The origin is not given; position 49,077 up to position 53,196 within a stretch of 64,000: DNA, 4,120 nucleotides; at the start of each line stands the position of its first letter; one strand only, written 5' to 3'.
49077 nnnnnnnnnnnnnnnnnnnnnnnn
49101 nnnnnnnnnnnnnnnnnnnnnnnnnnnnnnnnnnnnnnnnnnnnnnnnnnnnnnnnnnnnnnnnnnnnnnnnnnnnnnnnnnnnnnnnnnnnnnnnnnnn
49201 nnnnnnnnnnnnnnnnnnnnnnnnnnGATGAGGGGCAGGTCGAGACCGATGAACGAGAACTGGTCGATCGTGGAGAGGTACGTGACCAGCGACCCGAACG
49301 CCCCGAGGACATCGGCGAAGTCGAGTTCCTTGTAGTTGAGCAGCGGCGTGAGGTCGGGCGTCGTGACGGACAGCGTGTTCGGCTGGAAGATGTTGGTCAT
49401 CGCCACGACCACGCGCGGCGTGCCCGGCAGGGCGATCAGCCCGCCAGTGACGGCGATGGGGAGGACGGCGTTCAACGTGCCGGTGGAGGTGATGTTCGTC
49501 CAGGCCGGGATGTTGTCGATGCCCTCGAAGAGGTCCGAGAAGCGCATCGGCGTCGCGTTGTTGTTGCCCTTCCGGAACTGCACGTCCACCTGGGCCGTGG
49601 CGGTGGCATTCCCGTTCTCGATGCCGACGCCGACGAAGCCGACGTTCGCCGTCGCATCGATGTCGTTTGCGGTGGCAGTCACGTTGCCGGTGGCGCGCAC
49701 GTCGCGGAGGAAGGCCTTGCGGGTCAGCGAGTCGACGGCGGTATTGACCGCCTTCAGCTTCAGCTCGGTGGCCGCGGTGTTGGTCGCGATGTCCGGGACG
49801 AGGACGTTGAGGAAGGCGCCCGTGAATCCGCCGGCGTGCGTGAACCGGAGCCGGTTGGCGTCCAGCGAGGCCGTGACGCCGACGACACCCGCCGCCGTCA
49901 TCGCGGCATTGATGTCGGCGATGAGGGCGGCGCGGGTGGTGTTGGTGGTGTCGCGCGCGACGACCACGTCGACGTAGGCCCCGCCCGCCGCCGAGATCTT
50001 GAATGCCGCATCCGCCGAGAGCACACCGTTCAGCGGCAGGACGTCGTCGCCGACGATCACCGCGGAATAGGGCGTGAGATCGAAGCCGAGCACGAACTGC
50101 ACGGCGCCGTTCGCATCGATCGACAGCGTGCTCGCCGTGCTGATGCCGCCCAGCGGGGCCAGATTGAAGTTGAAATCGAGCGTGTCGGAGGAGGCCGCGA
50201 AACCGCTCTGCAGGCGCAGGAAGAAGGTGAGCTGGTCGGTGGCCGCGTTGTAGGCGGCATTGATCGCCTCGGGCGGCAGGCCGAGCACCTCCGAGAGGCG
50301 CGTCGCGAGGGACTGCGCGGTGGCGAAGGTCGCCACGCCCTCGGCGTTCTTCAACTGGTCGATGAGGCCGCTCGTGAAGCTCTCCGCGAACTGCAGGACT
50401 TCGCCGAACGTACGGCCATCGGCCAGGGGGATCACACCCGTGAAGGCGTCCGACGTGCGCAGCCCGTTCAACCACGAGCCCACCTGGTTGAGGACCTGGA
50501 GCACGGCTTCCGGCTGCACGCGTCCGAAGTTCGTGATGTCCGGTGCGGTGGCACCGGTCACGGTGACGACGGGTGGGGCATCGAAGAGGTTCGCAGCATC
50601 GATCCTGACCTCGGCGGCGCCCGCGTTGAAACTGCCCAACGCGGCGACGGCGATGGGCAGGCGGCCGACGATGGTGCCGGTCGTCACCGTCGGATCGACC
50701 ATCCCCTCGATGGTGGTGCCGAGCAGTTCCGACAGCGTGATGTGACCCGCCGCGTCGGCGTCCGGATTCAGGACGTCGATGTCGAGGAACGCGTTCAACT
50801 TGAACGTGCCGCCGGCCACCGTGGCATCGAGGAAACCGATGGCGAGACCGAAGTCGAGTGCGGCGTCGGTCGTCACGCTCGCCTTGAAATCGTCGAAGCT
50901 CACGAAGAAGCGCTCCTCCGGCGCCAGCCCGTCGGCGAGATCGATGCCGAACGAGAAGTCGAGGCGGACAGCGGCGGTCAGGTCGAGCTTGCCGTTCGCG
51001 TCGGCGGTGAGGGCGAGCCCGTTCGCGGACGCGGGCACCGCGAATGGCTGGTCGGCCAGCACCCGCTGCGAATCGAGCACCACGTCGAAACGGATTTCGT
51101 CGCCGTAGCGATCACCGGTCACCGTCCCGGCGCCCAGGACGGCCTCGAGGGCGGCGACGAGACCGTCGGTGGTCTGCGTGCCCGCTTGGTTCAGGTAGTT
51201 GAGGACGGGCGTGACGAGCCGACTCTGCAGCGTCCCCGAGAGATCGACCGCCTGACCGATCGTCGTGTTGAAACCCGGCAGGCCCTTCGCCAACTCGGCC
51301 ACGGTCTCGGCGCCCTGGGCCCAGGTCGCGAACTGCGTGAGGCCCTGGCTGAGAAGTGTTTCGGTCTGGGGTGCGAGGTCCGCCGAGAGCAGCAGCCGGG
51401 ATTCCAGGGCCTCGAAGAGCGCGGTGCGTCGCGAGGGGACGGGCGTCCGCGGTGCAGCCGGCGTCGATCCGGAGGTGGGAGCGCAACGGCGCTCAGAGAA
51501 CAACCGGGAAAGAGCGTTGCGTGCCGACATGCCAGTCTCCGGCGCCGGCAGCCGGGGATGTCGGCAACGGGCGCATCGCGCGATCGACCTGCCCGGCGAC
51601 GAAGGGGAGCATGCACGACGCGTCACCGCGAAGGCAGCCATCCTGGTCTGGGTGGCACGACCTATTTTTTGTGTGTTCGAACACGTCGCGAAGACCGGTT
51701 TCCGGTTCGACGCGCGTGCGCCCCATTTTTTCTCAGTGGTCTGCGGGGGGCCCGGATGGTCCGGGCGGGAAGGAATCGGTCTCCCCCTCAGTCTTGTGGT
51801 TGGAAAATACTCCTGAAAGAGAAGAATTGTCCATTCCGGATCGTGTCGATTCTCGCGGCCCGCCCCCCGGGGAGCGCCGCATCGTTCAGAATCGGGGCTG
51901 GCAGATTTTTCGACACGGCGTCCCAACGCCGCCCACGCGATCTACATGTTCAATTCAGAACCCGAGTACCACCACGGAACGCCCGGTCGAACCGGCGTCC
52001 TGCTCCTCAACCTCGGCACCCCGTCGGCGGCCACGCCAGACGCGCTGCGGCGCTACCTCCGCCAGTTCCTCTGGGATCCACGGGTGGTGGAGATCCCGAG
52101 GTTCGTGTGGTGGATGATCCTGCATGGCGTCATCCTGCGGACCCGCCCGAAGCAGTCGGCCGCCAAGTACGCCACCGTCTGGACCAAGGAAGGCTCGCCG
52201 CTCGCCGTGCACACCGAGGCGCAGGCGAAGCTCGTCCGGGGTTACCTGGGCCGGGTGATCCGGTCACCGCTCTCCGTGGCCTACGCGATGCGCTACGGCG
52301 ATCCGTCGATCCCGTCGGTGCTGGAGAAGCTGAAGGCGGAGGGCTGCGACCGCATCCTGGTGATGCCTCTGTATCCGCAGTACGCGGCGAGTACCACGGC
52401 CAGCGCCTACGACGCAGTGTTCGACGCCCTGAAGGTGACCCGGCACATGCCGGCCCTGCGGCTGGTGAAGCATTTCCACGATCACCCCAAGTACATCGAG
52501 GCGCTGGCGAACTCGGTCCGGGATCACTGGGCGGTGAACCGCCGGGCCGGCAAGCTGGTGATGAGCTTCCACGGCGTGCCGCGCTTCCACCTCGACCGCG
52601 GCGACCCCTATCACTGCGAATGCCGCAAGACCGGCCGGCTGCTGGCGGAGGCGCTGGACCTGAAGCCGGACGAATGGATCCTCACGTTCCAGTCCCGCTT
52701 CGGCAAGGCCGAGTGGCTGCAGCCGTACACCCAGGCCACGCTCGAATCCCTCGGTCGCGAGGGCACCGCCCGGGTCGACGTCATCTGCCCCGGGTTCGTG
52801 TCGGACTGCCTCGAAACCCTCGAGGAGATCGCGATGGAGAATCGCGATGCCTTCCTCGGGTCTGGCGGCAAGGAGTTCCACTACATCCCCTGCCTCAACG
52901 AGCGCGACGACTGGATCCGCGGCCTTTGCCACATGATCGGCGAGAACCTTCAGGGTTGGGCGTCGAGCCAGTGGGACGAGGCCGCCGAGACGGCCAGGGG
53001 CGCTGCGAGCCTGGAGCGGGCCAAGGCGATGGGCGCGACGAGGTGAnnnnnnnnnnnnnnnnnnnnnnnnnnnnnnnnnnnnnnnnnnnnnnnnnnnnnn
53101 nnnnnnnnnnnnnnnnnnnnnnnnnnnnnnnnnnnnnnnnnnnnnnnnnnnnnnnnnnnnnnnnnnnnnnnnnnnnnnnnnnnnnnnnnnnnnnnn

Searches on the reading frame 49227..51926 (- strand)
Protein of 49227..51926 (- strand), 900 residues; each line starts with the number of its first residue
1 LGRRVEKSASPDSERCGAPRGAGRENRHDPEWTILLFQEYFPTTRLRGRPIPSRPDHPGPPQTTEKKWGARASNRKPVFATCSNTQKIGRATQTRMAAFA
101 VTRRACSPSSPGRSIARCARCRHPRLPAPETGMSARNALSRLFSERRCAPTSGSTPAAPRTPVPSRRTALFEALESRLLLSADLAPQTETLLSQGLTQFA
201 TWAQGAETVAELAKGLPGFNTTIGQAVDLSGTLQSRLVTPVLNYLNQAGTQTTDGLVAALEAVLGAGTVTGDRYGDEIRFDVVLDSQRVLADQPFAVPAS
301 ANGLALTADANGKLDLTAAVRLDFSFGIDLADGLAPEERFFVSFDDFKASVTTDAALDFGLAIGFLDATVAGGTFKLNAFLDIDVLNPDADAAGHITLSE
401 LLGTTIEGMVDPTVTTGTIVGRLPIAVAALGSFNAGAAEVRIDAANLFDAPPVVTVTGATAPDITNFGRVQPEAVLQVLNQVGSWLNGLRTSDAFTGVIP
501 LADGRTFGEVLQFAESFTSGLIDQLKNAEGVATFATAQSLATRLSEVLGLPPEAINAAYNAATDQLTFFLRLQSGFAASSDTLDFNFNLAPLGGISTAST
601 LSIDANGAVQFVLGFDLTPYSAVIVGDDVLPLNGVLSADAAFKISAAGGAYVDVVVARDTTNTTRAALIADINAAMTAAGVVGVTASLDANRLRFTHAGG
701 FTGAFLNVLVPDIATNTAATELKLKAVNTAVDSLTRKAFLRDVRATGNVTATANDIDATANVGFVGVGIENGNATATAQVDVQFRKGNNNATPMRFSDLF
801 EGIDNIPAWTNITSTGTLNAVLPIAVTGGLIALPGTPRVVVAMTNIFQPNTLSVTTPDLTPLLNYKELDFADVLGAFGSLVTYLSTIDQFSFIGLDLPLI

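Call 7: search_protein_families(library=pfam, proteins=[window:49227-51926:-], max_evalue=0.01)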
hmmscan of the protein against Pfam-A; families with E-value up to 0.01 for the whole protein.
window:49227-51926:- (900 aa): 0 families

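Call 40: search_protein_families(library=ncbifam, proteins=[window:49227-51641:-], max_evalue=0.01)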
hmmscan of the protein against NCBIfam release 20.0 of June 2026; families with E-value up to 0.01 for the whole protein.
window:49227-51641:- (805 aa): 1 family
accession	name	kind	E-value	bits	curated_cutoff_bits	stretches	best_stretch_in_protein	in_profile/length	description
NF012209.1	LEPR-8K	domain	1.2e-05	24.7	17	1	75-94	2-21/24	LEPR-XLL domain-containing protein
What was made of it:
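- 51360..51419 (-): N-terminal LEPR-XLL motif (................), ORF aa 170-189. NCBIfam NF012209 'LEPR-8K' scores 24.7 bits against cutoff 17 (call 40).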

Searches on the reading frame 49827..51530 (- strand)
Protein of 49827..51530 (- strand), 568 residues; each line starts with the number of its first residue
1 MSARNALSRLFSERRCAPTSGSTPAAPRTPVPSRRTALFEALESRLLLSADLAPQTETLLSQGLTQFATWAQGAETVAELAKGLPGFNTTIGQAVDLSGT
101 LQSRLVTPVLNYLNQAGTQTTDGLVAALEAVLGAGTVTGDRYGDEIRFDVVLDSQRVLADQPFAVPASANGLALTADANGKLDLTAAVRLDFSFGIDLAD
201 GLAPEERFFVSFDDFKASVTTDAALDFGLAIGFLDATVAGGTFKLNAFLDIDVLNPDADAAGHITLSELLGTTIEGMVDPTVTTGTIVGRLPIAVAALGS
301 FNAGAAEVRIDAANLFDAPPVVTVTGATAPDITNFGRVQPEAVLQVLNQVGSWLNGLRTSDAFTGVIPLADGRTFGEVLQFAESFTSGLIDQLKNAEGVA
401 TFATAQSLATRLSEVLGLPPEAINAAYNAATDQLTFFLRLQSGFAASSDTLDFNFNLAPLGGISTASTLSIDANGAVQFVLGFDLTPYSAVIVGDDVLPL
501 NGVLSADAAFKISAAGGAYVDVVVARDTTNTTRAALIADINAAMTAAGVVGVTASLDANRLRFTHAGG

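Call 75: search_protein_families(library=pfam, proteins=[window:49827-51530:-], max_evalue=1)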
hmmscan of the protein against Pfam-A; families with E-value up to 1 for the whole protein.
window:49827-51530:- (568 aa): 1 family
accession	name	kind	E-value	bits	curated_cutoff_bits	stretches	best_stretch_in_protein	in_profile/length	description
PF07595.18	Planc_extracel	-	0.6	10.4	25.5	0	34-51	2-19/20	Planctomycete extracellular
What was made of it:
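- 51360..51419 (-): There is a faint Pfam Planc_extracel hit (call 75).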

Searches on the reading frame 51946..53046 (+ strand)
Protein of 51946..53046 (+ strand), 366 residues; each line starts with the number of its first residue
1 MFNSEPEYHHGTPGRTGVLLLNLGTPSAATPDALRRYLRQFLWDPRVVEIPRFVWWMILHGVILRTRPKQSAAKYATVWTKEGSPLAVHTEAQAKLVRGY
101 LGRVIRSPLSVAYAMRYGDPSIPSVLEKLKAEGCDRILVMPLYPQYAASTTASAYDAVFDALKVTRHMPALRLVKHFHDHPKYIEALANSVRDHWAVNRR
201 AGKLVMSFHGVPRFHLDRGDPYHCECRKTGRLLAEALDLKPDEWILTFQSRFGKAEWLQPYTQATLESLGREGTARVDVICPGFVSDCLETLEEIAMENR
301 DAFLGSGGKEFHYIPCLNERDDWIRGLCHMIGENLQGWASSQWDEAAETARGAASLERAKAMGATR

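Call 49: search_protein_families(library=pfam, proteins=[window:51946-53046:+], max_evalue=0.001)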
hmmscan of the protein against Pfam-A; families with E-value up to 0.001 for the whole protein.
window:51946-53046:+ (366 aa): 2 families
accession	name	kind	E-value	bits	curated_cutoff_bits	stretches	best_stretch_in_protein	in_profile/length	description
PF00762.24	Ferrochelatase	-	7.6e-115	383.7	27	1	15-334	1-316/317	Ferrochelatase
PF01903.22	CbiX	-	0.00034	21.3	22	0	83-142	2-60/106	CbiX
